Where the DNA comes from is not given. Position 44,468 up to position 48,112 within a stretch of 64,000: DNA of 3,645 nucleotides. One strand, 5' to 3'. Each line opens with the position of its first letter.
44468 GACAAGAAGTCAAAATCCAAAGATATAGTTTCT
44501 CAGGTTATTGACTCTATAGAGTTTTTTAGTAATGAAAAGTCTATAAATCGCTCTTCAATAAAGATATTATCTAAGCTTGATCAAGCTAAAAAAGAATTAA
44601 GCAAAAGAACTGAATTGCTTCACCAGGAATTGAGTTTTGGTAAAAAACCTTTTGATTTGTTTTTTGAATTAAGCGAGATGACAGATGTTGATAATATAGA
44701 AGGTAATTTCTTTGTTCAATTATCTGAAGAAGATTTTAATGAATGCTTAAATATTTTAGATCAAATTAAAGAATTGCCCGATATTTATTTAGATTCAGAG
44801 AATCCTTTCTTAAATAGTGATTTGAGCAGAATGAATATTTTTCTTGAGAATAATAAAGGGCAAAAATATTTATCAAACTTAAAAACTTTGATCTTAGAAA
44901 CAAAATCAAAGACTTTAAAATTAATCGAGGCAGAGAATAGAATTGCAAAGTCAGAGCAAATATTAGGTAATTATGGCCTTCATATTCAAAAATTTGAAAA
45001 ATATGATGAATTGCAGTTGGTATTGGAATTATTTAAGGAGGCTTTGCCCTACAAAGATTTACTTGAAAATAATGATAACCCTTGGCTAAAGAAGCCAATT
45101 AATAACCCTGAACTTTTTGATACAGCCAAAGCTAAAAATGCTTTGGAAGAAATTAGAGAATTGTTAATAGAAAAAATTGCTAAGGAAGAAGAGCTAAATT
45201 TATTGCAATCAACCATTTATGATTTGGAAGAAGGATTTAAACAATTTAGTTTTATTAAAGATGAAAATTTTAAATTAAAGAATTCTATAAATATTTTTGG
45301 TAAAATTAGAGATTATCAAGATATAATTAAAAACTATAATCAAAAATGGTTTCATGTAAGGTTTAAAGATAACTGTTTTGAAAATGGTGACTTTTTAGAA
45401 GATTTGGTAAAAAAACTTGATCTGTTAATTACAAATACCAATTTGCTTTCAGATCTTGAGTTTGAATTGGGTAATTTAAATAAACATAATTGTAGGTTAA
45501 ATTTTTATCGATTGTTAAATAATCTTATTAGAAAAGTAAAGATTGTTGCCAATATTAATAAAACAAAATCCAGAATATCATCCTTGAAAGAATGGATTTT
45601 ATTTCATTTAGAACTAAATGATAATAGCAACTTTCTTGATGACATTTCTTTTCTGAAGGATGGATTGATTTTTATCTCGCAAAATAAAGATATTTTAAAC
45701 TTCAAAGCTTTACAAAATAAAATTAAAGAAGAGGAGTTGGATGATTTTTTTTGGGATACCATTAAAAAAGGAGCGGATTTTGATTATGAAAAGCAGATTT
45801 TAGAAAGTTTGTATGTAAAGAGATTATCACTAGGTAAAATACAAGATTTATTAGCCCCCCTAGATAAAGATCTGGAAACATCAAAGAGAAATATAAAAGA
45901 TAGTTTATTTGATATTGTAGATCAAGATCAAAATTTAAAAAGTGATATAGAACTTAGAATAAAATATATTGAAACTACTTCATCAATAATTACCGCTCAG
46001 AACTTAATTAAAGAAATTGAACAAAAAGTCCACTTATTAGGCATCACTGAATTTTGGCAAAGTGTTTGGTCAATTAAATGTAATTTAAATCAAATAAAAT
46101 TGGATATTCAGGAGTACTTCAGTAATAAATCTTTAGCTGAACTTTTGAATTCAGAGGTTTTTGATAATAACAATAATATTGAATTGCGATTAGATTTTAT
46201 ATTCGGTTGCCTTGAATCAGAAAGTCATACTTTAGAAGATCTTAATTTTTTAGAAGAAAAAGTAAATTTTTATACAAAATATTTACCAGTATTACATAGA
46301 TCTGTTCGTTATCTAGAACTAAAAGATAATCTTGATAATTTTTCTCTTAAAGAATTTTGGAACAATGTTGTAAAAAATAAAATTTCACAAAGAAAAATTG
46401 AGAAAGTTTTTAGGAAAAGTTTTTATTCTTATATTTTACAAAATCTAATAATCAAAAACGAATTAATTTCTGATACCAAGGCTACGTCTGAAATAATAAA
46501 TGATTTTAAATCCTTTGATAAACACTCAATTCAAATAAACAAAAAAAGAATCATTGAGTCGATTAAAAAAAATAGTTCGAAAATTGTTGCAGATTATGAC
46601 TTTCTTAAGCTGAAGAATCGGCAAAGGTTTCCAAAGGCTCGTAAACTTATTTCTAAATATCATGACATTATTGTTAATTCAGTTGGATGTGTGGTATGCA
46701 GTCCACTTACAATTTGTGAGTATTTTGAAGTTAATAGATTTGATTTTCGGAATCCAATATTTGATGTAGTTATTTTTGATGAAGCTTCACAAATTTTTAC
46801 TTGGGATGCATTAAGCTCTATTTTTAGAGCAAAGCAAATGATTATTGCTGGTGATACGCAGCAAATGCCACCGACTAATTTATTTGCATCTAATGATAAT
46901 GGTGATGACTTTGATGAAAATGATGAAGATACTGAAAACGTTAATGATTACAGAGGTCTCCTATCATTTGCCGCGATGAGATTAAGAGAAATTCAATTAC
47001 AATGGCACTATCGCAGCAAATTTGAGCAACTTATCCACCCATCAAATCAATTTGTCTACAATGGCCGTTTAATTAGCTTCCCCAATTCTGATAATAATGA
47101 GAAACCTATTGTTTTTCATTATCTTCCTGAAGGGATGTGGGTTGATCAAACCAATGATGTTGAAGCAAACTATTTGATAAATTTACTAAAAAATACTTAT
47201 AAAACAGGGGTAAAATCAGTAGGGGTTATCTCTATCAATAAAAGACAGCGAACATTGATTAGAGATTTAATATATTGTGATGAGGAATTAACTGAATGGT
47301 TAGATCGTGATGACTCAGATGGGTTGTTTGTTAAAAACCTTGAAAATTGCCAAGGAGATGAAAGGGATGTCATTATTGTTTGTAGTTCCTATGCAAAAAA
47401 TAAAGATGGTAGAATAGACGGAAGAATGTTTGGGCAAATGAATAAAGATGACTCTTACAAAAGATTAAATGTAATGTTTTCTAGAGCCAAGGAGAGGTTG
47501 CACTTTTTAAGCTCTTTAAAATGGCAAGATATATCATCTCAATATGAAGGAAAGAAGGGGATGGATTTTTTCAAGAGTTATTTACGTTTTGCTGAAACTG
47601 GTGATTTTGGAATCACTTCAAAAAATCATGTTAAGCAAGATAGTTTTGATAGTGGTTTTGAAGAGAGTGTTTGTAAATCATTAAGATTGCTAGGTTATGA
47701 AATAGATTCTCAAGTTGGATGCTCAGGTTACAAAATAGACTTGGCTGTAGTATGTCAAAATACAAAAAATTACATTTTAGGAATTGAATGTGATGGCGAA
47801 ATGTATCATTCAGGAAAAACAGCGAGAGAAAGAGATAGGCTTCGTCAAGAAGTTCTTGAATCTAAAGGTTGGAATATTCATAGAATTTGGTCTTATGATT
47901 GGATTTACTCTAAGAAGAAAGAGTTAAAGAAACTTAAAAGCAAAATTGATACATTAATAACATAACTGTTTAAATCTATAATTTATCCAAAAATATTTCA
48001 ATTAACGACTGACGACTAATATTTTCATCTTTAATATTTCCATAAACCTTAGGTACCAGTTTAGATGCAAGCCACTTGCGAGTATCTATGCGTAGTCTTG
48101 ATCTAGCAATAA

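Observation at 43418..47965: Giant helicase-nuclease (Upf1-like SF1 helicase with ~800-aa coiled-coil insertion plus C-terminal DUF559/Vsr-like endonuclease) as the island's main cargo: candidate single-protein anti-phage defence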

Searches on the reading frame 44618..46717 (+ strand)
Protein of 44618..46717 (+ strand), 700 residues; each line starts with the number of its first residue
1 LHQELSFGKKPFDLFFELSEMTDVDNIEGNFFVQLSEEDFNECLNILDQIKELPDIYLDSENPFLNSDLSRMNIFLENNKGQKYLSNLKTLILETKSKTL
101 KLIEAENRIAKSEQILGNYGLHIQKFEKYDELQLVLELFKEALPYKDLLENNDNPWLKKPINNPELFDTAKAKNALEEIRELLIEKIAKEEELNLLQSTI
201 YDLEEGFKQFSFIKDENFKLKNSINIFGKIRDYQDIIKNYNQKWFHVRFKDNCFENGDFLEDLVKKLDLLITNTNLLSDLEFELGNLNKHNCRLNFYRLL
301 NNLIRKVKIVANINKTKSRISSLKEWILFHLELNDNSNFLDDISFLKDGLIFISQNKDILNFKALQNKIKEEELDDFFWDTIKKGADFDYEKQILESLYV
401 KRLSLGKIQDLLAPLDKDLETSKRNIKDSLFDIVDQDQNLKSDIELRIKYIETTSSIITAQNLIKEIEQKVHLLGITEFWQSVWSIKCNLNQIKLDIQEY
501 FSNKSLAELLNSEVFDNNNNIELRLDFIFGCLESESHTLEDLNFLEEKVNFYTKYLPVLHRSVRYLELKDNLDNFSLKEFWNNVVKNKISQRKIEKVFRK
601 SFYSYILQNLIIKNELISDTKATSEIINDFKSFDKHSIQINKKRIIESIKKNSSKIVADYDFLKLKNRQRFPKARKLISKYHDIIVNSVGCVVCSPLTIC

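Call 51: find_homologous_proteins(query=window:44618-46717:+, max_evalue=0.001)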
Query window:44618-46717:+ (700 aa): 2 proteins with E <= 0.001 among 8000 candidates.
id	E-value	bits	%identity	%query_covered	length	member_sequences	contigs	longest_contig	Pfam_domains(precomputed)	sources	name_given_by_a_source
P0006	4.6e-245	834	59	100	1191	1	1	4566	PF08373.17,PF13087.13,PF13086.13,PF18741.8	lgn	-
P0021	7.3e-61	225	43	32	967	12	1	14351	PF13087.13,PF13086.13,PF18741.8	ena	-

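Call 64: search_protein_representatives(protein=window:44618-46717:+)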
Query: 700 residues. Proteins with E-value up to 0.001 (for the whole library): 11; up to 1e-10: 8; up to 1e-30: 4. The best 11 are listed.
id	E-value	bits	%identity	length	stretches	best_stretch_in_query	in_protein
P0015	3.0e-75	270.7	46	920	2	464-700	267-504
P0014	1.2e-71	258.8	33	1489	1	1-700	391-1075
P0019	2.4e-67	244.6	40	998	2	459-700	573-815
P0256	1.6e-37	146.0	38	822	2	532-700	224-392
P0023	5.0e-22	94.8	36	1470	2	520-700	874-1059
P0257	2.7e-15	72.6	30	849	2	394-700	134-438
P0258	4.6e-14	68.5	36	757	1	563-700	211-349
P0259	7.7e-13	64.5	54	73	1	21-89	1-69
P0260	2.1e-07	46.5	38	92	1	547-620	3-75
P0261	3.3e-04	36.0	27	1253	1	537-655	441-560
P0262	3.3e-04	36.0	30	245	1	305-520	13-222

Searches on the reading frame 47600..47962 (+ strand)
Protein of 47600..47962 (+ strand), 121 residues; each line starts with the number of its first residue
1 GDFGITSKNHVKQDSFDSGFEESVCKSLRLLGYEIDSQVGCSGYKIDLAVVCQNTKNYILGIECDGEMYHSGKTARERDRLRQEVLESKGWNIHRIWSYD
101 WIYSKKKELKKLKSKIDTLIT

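Call 120: search_solved_structures(query=window:47600-47962:+, max_evalue=10, show_alignments=2)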
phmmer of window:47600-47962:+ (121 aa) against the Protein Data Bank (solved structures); distinct sequences matched with E-value up to 10: 4.
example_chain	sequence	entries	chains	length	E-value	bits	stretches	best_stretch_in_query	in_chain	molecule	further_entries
7r08_A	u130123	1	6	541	0.07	16.6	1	80-116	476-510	Reverse transcriptase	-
9g6k_LJ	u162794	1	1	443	0.15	15.6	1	62-103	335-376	RAP domain-containing protein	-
9i05_Xi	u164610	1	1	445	0.15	15.6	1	62-103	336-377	RAP domain-containing protein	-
8d43_B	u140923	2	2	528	0.47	13.9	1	51-112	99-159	Glucosidase 2 subunit beta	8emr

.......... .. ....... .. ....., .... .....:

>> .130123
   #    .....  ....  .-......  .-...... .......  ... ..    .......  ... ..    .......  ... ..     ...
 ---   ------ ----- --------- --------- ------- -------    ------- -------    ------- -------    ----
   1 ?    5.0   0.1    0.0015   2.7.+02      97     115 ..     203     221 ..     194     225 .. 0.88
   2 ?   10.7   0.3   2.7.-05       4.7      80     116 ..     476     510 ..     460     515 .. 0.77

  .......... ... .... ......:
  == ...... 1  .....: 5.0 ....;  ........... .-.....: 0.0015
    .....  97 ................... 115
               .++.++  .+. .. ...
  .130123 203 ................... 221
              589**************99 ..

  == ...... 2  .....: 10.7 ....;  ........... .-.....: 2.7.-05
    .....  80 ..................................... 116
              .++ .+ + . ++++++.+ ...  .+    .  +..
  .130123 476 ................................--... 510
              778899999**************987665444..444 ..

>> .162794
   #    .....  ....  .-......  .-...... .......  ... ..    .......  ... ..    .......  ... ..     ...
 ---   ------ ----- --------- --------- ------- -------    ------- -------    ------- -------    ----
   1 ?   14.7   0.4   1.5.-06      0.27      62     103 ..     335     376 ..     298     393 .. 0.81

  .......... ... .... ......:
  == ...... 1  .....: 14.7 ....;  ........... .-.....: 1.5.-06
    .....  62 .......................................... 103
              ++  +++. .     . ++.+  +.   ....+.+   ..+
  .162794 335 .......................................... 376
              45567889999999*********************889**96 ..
